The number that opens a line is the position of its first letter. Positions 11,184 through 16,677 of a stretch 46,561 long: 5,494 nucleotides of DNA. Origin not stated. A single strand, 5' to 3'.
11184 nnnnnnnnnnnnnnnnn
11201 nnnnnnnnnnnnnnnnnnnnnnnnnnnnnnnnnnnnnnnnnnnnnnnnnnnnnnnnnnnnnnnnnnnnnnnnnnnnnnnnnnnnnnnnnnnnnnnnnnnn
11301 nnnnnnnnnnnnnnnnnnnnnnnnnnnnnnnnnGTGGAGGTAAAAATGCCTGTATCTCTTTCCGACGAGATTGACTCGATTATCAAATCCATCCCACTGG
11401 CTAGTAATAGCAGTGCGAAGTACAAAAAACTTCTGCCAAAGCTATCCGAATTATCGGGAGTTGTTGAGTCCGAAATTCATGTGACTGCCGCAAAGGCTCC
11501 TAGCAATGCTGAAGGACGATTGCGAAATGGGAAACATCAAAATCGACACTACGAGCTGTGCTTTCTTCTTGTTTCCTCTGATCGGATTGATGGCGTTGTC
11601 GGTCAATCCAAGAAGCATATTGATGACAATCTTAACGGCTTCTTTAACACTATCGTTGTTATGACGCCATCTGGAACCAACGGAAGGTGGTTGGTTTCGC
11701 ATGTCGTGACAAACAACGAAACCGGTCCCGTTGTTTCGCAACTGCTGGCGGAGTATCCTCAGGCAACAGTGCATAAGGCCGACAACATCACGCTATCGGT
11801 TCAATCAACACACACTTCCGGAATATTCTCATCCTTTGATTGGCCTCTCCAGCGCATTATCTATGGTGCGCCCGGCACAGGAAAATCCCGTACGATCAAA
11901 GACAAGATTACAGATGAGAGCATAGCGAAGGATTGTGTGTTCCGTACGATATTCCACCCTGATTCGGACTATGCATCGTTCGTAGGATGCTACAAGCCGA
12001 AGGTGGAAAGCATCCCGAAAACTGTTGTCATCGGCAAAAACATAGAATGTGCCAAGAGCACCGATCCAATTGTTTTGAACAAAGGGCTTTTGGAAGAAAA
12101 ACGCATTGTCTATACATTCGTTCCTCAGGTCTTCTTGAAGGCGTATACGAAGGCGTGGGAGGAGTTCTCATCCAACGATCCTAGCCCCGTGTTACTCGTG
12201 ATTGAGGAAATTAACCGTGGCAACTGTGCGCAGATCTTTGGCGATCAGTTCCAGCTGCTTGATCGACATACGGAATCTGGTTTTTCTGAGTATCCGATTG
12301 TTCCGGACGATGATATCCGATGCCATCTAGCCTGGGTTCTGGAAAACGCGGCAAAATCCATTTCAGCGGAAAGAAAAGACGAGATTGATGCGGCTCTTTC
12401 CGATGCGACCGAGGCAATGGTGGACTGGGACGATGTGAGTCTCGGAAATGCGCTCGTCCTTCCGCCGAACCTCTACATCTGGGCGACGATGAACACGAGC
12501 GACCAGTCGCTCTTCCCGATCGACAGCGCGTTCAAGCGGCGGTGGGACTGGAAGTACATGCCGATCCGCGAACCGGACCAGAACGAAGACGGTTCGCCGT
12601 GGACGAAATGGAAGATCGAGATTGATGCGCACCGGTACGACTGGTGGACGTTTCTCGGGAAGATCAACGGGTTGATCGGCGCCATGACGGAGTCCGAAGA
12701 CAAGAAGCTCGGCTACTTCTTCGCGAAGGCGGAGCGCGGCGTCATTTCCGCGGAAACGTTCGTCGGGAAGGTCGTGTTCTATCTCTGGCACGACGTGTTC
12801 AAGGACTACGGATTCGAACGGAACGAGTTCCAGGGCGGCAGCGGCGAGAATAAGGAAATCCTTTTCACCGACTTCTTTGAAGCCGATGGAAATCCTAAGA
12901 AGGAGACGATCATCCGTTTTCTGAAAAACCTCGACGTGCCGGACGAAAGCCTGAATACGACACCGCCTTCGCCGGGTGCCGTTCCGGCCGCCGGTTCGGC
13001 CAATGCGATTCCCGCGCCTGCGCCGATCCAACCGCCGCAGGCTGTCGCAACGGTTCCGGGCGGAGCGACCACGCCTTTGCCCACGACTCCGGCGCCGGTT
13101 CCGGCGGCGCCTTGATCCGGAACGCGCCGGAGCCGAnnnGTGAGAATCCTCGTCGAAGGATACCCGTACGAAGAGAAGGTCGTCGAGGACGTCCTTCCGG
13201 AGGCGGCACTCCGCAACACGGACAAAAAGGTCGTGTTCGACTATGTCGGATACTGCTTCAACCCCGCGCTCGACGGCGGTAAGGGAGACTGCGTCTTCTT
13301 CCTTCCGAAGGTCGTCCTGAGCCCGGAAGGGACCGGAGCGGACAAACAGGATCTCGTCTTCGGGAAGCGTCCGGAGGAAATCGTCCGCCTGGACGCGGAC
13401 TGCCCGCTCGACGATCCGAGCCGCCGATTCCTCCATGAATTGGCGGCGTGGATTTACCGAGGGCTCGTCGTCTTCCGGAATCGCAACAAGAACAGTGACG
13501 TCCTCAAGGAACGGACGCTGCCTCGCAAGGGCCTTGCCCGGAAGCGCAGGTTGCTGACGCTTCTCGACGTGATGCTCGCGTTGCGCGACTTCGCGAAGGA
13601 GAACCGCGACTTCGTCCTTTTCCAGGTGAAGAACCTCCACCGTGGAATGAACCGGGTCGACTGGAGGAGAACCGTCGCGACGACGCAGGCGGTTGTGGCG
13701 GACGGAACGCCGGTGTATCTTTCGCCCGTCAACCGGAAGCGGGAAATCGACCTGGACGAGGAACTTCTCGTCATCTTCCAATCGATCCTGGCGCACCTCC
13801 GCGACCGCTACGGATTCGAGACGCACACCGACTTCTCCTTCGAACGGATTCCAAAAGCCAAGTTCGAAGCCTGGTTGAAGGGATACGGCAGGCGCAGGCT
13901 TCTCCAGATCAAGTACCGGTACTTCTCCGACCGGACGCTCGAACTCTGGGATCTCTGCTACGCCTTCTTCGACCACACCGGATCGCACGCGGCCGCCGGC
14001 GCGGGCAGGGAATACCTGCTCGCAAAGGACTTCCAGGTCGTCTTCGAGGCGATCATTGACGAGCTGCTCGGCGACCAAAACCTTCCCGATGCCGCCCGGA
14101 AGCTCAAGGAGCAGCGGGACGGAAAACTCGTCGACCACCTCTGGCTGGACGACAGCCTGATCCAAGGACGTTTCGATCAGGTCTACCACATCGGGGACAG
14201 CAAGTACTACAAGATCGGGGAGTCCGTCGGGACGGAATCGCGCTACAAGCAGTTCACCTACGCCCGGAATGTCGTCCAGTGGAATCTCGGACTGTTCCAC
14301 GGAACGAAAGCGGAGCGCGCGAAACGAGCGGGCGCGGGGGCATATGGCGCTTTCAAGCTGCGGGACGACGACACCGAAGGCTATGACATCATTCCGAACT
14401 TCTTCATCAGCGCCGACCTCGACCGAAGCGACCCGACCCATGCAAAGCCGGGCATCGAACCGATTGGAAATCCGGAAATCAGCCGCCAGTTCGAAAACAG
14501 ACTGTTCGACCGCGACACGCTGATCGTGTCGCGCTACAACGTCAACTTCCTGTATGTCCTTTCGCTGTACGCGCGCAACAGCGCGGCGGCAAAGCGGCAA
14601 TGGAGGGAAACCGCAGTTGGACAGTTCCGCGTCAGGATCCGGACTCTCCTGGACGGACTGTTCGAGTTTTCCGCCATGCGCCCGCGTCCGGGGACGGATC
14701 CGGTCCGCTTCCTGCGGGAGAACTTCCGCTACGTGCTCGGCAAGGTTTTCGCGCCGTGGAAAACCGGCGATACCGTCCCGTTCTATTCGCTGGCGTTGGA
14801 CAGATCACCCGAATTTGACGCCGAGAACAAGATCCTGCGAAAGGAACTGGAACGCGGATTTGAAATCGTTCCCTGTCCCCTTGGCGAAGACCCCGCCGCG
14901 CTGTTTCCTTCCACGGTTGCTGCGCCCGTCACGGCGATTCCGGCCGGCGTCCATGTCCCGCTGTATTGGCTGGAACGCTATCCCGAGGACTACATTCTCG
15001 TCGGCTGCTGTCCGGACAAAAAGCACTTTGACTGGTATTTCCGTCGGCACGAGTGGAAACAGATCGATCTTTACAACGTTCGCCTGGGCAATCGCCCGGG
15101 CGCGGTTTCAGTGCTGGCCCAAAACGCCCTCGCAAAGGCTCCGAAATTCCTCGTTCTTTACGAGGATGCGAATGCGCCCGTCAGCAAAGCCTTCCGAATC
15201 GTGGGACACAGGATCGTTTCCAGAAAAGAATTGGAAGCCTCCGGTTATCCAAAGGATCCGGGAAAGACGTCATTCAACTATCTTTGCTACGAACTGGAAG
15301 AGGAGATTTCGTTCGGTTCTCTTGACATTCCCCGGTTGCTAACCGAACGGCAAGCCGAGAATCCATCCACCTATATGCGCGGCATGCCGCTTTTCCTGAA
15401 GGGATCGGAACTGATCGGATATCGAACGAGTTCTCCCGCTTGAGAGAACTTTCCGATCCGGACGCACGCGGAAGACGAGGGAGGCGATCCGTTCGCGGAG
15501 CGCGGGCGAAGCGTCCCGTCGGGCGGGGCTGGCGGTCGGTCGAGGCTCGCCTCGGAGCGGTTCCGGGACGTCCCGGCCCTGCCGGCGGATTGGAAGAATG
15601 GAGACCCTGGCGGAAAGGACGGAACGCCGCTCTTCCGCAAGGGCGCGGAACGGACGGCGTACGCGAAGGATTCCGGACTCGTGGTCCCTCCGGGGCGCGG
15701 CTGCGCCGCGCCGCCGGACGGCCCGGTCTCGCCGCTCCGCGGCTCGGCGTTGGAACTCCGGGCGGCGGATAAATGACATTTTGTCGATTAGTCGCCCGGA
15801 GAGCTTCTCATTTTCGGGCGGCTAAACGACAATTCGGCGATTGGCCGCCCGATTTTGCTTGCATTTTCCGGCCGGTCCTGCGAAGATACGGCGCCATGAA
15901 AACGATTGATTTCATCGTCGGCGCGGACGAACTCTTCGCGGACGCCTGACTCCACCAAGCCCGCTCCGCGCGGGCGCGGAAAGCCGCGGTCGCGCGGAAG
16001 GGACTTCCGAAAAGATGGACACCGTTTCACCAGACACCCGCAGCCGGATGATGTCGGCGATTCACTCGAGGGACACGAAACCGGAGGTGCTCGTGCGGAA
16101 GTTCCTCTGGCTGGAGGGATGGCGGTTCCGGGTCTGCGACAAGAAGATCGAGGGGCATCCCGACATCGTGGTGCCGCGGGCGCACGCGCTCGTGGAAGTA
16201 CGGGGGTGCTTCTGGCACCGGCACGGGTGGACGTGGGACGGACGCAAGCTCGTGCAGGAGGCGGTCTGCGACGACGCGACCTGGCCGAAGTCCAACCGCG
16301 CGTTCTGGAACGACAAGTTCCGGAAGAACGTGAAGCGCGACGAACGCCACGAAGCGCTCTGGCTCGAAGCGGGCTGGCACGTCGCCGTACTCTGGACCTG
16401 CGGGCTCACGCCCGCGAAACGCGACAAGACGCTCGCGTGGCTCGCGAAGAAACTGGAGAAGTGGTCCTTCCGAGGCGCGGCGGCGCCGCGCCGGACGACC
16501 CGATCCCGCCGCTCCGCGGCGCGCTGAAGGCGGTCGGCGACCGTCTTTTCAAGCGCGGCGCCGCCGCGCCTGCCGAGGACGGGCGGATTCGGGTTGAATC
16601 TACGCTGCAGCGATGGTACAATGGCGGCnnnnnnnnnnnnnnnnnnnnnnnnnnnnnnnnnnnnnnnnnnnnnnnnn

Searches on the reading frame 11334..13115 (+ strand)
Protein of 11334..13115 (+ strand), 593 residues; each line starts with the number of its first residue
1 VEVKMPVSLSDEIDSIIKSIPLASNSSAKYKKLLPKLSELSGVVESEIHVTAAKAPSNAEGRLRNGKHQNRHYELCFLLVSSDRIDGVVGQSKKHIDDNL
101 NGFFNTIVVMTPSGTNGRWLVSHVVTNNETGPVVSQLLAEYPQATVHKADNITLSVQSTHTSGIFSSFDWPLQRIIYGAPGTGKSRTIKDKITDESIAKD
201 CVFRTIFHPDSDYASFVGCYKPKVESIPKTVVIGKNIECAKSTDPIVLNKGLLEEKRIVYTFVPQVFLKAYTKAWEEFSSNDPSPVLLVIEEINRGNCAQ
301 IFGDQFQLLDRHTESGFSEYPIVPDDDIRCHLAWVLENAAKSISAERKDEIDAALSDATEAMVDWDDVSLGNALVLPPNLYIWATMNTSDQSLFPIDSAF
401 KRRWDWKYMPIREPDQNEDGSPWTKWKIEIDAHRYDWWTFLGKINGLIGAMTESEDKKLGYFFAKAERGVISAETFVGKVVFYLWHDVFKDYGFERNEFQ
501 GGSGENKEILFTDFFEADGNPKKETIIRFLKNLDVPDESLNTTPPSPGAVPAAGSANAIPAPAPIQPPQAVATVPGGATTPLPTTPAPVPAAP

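Call 3: search_protein_families(library=pfam, proteins=[window:11334-13115:+], max_evalue=0.1)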
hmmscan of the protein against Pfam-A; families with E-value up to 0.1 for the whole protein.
window:11334-13115:+ (593 aa): 1 family
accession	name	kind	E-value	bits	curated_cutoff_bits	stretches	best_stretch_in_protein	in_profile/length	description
PF07728.20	AAA_5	-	0.00037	21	22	0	262-403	55-138/139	AAA domain (dynein-related subfamily)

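Call 5: search_protein_families(library=padloc, proteins=[window:11334-13115:+], max_evalue=0.1)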
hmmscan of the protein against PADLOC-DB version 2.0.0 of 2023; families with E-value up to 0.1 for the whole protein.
window:11334-13115:+ (593 aa): 3 families
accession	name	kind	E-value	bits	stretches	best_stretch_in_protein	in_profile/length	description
PDLC03448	REase_II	-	1.2e-40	137.4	3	256-344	597-684/857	Type II restriction enzyme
PDLC03547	REase_II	-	8.7e-30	101.8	3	375-537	409-574/585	Type II restriction enzyme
PDLC04928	PDC-S15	-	0.014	13.4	1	10-90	36-116/174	-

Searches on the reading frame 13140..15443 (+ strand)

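Call 3: search_protein_families(library=pfam, proteins=[window:13140-15443:+], max_evalue=0.1)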
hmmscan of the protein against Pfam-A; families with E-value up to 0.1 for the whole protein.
window:13140-15443:+ (767 aa): 1 family
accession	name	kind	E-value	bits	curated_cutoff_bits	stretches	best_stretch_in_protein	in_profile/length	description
PF09563.16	RE_LlaJI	-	7.7e-06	25.8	23.6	1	170-359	95-291/365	LlaJI restriction endonuclease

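Call 5: search_protein_families(library=padloc, proteins=[window:13140-15443:+], max_evalue=0.1)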
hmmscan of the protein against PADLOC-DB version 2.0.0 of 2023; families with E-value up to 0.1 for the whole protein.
window:13140-15443:+ (767 aa): 0 families

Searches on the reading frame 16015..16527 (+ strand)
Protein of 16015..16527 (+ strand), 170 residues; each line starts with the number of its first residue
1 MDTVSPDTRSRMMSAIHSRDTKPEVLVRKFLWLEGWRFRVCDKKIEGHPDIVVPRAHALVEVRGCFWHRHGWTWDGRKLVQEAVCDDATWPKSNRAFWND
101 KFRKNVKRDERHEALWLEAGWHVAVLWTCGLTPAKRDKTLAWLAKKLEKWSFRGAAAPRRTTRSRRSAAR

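Call 3: search_protein_families(library=pfam, proteins=[window:16015-16527:+], max_evalue=0.1)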
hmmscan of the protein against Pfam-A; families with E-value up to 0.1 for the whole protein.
window:16015-16527:+ (170 aa): 2 families
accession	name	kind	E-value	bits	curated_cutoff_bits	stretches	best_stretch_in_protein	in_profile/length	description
PF03852.21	Vsr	-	1.2e-25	89.6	27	1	1-72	1-72/74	DNA mismatch endonuclease Vsr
PF19202.5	DUF5874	-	0.025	15.4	27.1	1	65-91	19-46/74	Family of unknown function (DUF5874)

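Call 4: search_protein_families(library=ncbifam, proteins=[window:16015-16527:+], max_evalue=0.1)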
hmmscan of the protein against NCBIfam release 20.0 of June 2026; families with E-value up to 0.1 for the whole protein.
window:16015-16527:+ (170 aa): 1 family
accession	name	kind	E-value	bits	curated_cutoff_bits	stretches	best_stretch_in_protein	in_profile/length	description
TIGR00632.1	vsr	subfamily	3.4e-31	108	97.85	1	1-129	2-118/119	DNA mismatch endonuclease Vsr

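Call 5: search_protein_families(library=padloc, proteins=[window:16015-16527:+], max_evalue=0.1)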
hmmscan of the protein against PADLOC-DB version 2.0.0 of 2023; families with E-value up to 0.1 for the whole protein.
window:16015-16527:+ (170 aa): 1 family
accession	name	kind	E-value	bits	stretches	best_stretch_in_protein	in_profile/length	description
PDLC03397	Vsr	-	1.3e-19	68.8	1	7-156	8-143/156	Type II nicking endonuclease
